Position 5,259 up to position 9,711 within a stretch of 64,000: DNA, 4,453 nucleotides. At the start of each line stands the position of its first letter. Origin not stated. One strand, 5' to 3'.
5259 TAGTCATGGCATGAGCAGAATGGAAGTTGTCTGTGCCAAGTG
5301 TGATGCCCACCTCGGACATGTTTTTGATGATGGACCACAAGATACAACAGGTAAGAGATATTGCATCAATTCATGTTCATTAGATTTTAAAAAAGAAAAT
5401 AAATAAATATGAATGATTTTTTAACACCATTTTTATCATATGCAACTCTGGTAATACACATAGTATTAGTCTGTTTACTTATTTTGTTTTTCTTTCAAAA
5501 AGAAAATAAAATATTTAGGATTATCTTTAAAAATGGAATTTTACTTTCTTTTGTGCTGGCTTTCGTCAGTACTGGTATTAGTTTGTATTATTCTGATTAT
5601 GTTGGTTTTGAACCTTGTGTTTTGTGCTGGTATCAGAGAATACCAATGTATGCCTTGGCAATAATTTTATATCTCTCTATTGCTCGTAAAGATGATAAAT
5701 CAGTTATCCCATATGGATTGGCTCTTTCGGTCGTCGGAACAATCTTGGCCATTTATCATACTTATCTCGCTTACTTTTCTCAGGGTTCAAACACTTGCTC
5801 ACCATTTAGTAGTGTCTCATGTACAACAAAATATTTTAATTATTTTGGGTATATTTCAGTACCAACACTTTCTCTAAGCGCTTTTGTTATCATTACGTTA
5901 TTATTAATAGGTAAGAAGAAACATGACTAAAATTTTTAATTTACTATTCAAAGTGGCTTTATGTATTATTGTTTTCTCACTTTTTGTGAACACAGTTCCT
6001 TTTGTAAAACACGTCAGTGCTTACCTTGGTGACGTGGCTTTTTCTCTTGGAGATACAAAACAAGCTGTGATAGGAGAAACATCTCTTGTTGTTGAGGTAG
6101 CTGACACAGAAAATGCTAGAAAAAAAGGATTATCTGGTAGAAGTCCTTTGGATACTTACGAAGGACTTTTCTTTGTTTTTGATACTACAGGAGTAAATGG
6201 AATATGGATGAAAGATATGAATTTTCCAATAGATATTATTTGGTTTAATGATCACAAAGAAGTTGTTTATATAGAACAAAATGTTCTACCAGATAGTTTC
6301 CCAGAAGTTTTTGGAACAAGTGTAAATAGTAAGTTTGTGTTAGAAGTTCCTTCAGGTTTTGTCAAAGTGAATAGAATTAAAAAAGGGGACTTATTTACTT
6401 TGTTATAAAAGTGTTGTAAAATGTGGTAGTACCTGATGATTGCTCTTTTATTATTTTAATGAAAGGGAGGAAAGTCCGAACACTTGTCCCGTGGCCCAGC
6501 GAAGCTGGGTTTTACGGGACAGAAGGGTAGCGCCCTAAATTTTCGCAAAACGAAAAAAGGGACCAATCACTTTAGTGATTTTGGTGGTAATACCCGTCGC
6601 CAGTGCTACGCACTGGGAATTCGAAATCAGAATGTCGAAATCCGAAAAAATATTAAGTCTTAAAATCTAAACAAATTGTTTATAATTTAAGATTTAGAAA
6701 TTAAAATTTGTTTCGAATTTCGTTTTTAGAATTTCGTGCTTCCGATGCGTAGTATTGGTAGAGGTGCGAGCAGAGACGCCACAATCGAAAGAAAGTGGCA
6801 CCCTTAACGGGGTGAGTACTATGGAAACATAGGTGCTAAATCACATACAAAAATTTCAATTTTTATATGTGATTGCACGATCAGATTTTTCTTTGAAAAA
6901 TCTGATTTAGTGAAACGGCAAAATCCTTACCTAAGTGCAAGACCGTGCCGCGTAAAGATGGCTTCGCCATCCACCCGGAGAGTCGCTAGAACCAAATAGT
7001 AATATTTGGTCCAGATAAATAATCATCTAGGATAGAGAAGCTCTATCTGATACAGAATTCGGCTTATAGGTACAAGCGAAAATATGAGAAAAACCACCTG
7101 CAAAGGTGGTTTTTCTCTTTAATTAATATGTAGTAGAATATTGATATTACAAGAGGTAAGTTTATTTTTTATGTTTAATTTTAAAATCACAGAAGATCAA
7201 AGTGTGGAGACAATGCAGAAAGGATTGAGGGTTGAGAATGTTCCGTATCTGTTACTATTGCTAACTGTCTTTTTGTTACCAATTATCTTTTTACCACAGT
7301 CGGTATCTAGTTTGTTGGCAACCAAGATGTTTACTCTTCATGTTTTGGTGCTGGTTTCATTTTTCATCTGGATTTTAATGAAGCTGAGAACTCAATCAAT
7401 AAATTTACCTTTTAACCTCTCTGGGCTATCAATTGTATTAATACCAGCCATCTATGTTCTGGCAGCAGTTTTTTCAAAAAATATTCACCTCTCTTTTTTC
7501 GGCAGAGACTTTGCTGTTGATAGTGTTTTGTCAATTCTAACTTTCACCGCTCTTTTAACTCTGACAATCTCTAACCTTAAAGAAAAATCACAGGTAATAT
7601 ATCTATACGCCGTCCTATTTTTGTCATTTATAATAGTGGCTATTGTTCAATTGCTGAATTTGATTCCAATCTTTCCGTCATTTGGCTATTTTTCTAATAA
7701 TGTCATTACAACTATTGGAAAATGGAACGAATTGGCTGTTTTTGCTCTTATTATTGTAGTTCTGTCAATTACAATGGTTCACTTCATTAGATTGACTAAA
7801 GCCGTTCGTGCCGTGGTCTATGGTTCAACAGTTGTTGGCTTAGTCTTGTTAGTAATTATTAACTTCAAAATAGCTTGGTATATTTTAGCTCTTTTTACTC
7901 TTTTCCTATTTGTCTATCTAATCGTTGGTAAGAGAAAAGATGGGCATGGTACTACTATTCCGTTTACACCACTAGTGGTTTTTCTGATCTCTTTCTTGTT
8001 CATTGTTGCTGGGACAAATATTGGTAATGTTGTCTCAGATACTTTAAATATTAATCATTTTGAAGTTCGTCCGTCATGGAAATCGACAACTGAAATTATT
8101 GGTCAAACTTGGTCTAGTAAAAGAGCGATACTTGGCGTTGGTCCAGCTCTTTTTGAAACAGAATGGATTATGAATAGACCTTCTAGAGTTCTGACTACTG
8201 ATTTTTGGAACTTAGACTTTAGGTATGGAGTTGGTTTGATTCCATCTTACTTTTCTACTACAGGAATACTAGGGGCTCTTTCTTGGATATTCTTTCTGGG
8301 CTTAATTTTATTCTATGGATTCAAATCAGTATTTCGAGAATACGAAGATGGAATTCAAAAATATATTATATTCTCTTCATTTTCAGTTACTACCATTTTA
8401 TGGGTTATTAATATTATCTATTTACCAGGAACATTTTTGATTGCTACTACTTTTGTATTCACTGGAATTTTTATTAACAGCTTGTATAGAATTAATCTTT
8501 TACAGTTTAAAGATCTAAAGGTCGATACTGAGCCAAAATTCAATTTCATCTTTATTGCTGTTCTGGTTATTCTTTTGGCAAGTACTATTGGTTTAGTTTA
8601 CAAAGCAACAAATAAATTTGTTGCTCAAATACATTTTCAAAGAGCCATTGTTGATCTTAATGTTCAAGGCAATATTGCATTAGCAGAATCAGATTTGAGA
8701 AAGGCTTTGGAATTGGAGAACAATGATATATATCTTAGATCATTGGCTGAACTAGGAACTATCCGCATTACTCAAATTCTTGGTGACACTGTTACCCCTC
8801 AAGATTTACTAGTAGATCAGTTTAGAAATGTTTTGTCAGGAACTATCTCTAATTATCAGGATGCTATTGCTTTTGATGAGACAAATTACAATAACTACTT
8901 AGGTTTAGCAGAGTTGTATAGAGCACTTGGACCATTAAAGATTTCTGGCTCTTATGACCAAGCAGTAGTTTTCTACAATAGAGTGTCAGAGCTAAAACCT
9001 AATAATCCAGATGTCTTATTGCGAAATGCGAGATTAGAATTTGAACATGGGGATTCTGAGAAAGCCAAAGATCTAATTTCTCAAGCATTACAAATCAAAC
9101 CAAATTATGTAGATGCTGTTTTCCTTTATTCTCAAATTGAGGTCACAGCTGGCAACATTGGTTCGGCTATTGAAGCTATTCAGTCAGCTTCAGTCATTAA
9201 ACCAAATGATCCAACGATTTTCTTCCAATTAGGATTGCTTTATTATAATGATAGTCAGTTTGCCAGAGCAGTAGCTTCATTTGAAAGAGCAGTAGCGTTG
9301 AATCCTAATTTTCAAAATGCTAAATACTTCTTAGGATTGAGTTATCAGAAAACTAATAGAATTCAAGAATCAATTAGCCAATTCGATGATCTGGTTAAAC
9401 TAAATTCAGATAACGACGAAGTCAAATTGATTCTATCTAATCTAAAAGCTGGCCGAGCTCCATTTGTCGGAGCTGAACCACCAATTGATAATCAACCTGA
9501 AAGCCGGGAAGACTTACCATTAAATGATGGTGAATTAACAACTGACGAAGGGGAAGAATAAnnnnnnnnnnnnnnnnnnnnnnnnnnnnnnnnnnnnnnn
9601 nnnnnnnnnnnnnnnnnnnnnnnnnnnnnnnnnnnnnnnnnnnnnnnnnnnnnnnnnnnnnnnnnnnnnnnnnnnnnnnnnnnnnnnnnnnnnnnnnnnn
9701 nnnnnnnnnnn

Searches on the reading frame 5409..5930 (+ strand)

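Call 8: search_protein_families(library=pfam, proteins=[window:5409-5930:+], max_evalue=0.01)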
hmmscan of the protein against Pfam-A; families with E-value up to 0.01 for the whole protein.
window:5409-5930:+ (173 aa): 2 families
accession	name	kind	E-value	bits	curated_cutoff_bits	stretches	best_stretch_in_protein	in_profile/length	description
PF02600.21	DsbB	-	9.1e-17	62.3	22.1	1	44-167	5-146/148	Disulfide bond formation protein DsbB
PF04906.18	Tweety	-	0.0052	15.9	31.8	0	8-59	204-255/431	Tweety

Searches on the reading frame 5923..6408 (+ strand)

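Call 8: search_protein_families(library=pfam, proteins=[window:5923-6408:+], max_evalue=0.01)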
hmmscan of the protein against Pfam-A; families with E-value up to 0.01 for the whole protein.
window:5923-6408:+ (161 aa): 1 family
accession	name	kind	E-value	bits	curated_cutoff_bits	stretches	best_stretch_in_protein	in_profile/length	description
PF02643.20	DUF192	-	5.8e-25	87.7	27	1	57-157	3-93/96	Uncharacterized ACR, COG1430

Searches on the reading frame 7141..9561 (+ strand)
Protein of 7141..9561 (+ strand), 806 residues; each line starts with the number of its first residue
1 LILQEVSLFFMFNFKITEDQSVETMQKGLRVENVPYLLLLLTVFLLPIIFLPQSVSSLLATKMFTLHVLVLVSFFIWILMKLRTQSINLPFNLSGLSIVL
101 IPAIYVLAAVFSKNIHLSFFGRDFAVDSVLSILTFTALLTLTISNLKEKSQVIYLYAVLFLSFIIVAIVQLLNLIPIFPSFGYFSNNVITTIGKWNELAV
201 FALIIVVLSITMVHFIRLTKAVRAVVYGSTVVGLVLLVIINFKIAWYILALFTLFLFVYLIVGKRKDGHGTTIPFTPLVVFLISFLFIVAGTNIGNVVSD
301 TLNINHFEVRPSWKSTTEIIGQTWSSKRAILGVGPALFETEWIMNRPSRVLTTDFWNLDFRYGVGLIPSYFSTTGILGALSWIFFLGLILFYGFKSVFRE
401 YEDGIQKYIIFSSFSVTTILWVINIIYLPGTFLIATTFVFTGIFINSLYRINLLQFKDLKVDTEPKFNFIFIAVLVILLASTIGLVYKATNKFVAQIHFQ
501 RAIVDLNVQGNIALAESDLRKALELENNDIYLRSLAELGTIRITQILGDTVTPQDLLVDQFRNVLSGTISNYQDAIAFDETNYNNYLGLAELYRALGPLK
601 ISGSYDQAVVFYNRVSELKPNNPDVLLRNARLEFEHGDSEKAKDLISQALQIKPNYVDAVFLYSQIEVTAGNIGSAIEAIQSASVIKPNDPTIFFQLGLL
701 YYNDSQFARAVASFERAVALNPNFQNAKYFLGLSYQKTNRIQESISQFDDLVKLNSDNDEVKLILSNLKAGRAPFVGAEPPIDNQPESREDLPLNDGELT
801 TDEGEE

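Call 8: search_protein_families(library=pfam, proteins=[window:7141-9561:+], max_evalue=0.01)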
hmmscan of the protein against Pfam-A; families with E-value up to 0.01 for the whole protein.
window:7141-9561:+ (806 aa): 18 families
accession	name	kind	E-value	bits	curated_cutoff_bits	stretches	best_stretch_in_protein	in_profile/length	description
PF14559.12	TPR_19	-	2.1e-21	76.5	25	3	602-648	4-50/68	Tetratricopeptide repeat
PF13414.12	TPR_11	-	4e-20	71.7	26.8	2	670-703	7-40/42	TPR repeat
PF07719.23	TPR_2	-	2.3e-19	68.3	27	1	693-723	3-33/34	Tetratricopeptide repeat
PF00515.34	TPR_1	-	3.1e-15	55.7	27.8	1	693-724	3-34/34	Tetratricopeptide repeat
PF13181.12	TPR_8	-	6.4e-15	54.4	25.7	1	693-723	3-33/34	Tetratricopeptide repeat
PF13432.12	TPR_16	-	1.4e-13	51.4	32.7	2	696-758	2-64/65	Tetratricopeptide repeat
PF13428.12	TPR_14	-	1.4e-12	47.4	23.5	0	630-665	8-43/44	Tetratricopeptide repeat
PF13431.12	TPR_17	-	3.4e-10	39.8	24.4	0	572-597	2-27/34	Tetratricopeptide repeat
PF12895.13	ANAPC3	-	1.1e-09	38.9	27.2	1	686-748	18-79/82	Anaphase-promoting complex, cyclosome, subunit 3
PF13371.12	TPR_9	-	1.9e-08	34.6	35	1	672-724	10-62/73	Tetratricopeptide repeat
PF23914.1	TPR_CcmH_CycH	-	8.8e-08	32.6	42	1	604-691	65-156/158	Cytochrome c-type biogenesis protein H TPR domain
PF13174.12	TPR_6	-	7.1e-07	29.9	26.3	0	694-723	3-32/33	Tetratricopeptide repeat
PF25060.1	ARM_TT21_2nd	-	3.3e-06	27.2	27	1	607-670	206-269/270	Tetratricopeptide repeat protein 21 second ARM domain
PF13424.12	TPR_12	-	5.4e-06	26.9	30.1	0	691-720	45-74/77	Tetratricopeptide repeat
PF24575.1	TPR_Slam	-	2.2e-05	25.3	35.2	0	695-748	51-104/104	Surface lipoprotein assembly modifier, N-terminal TPR repeats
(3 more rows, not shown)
